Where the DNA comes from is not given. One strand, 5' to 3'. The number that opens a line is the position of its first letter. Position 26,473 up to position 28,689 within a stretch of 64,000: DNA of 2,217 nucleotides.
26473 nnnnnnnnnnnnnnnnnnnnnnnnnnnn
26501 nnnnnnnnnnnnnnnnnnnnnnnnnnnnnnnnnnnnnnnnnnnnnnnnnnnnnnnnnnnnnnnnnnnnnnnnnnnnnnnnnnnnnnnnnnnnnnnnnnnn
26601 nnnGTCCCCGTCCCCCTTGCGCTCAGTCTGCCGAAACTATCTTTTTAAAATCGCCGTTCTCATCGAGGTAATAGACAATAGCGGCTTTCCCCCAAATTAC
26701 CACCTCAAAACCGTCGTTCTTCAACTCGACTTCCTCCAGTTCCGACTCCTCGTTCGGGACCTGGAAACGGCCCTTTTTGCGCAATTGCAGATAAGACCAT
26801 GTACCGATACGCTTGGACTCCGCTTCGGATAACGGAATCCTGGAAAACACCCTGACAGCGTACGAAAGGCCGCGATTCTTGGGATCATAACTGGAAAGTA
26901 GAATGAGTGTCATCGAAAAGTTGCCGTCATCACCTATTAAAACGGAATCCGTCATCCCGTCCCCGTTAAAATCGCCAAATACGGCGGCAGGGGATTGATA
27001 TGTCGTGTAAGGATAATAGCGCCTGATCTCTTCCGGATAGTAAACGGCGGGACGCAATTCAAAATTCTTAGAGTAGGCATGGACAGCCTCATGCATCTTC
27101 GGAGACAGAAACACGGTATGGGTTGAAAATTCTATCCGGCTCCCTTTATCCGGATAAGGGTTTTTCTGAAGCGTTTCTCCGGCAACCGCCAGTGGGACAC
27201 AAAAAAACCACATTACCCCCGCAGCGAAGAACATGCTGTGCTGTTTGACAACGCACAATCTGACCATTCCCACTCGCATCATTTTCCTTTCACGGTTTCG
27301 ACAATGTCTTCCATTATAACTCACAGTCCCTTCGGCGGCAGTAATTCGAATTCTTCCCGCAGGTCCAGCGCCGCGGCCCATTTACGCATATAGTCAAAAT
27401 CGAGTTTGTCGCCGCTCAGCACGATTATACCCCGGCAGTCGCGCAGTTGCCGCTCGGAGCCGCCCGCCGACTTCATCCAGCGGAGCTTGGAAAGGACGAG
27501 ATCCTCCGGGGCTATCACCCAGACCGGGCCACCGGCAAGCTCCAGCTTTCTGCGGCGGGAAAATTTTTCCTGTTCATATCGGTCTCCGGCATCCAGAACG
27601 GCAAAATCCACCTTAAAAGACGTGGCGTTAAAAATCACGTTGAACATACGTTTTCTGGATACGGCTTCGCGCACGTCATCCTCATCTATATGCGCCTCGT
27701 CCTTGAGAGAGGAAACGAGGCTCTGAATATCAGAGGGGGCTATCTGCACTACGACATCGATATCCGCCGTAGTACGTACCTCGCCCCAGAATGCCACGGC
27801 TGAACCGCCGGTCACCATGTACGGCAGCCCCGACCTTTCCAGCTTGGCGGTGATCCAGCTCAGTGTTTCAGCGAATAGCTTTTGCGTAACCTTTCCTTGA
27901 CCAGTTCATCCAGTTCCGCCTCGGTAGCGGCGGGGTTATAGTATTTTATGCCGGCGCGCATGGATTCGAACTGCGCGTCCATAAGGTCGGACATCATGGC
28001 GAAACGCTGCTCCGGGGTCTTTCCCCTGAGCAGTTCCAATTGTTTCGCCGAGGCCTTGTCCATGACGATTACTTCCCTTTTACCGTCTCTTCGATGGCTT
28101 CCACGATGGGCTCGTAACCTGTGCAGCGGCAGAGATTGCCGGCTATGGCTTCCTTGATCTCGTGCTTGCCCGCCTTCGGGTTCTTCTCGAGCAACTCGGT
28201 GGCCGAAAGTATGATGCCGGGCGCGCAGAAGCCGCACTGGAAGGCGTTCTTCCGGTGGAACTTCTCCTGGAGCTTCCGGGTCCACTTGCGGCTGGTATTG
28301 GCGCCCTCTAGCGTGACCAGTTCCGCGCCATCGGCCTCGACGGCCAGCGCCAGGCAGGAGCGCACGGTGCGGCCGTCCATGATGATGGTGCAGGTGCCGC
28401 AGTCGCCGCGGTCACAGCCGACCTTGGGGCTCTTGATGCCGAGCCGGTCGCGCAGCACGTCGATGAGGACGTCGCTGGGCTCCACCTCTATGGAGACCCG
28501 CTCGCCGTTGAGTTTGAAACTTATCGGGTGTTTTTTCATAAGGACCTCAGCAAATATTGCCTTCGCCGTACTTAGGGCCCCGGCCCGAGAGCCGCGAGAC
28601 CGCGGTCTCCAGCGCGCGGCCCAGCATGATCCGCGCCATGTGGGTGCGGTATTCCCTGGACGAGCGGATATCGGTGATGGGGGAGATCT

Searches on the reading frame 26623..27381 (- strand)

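Call 3: search_protein_families(library=pfam, proteins=[window:26623-27381:-], max_evalue=0.1)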
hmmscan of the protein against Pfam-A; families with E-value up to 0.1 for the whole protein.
window:26623-27381:- (252 aa): 2 families
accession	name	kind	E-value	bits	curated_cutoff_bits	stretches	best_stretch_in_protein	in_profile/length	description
PF13517.12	FG-GAP_3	-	0.011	16.7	26.9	0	128-145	41-58/61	FG-GAP-like repeat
PF01839.29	FG-GAP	-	0.042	14.2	22.1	1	133-150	5-21/37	FG-GAP repeat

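Call 4: search_protein_families(library=padloc, proteins=[window:26623-27381:-], max_evalue=1)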
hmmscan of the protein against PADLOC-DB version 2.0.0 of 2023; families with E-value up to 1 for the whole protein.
window:26623-27381:- (252 aa): 0 families

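Call 6: search_protein_families(library=ncbifam, proteins=[window:26623-27381:-], max_evalue=10)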
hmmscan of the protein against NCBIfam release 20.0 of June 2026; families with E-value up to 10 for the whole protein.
window:26623-27381:- (252 aa): 0 families

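Call 76: search_protein_families(library=phrogs, proteins=[window:26623-27381:-], max_evalue=0.01)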
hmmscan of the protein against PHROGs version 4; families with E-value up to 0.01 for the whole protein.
window:26623-27381:- (252 aa): 0 families

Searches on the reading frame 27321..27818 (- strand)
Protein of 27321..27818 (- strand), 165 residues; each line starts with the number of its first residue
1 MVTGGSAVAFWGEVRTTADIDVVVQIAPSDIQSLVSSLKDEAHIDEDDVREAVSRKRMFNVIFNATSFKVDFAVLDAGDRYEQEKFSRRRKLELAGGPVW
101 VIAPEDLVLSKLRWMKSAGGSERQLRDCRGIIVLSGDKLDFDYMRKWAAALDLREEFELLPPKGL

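Call 3: search_protein_families(library=pfam, proteins=[window:27321-27818:-], max_evalue=0.1)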
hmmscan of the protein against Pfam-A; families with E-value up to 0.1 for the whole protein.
window:27321-27818:- (165 aa): 3 families
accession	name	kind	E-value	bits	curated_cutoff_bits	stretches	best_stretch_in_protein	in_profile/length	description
PF19502.5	DUF6036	-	1.3e-06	28.8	23.6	1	2-132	24-119/164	Nucleotidyltransferase of unknown function (DUF6036)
PF14907.12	NTP_transf_5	-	0.0013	18.8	31.2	1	14-157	91-237/249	Uncharacterised nucleotidyltransferase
PF08843.17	AbiEii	-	0.0026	18.2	22.5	1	3-127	18-161/238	Nucleotidyl transferase AbiEii toxin, Type IV TA system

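Call 4: search_protein_families(library=padloc, proteins=[window:27321-27818:-], max_evalue=1)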
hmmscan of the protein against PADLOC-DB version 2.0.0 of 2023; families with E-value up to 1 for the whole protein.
window:27321-27818:- (165 aa): 3 families
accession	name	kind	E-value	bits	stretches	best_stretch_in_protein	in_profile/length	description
PDLC02291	AbiEii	-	0.00093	16.6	1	3-72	59-121/310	AbiEii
PDLC04516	PDC-M21B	-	0.0024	15.6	1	13-133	47-167/234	-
PDLC02288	AbiEii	-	0.018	11.9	1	4-49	57-103/294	AbiEii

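Call 76: search_protein_families(library=phrogs, proteins=[window:27321-27818:-], max_evalue=0.01)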
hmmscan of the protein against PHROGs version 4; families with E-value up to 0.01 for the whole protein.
window:27321-27818:- (165 aa): 0 families

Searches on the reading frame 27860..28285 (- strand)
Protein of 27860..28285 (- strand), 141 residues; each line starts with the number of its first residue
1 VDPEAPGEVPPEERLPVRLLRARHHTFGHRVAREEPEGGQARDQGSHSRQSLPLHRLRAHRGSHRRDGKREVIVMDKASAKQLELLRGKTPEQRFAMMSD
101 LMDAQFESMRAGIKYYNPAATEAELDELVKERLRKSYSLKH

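Call 3: search_protein_families(library=pfam, proteins=[window:27860-28285:-], max_evalue=0.1)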
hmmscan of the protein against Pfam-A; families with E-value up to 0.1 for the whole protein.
window:27860-28285:- (141 aa): 1 family
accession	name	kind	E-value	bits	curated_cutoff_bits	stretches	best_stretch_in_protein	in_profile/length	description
PF18993.5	Rv0078B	-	3.3e-06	27.4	27.1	1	89-134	3-48/63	Rv0078B-related antitoxin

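Call 4: search_protein_families(library=padloc, proteins=[window:27860-28285:-], max_evalue=1)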
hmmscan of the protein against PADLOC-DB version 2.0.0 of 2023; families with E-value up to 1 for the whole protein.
window:27860-28285:- (141 aa): 0 families

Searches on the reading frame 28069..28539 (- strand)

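Call 3: search_protein_families(library=pfam, proteins=[window:28069-28539:-], max_evalue=0.1)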
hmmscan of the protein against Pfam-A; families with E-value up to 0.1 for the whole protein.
window:28069-28539:- (156 aa): 4 families
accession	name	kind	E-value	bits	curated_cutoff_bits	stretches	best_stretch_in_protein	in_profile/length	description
PF01799.25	Fer2_2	-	1.1e-28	99.6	30.3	1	76-150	1-75/75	[2Fe-2S] binding domain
PF00111.32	Fer2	-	2.9e-07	30.8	21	1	9-68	2-60/77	2Fe-2S iron-sulfur cluster binding domain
PF13085.11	Fer2_3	-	0.0015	19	27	1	40-78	50-87/107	2Fe-2S iron-sulfur cluster binding domain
PF13510.11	Fer2_4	-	0.046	14.2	22.8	0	39-67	43-72/82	2Fe-2S iron-sulfur cluster binding domain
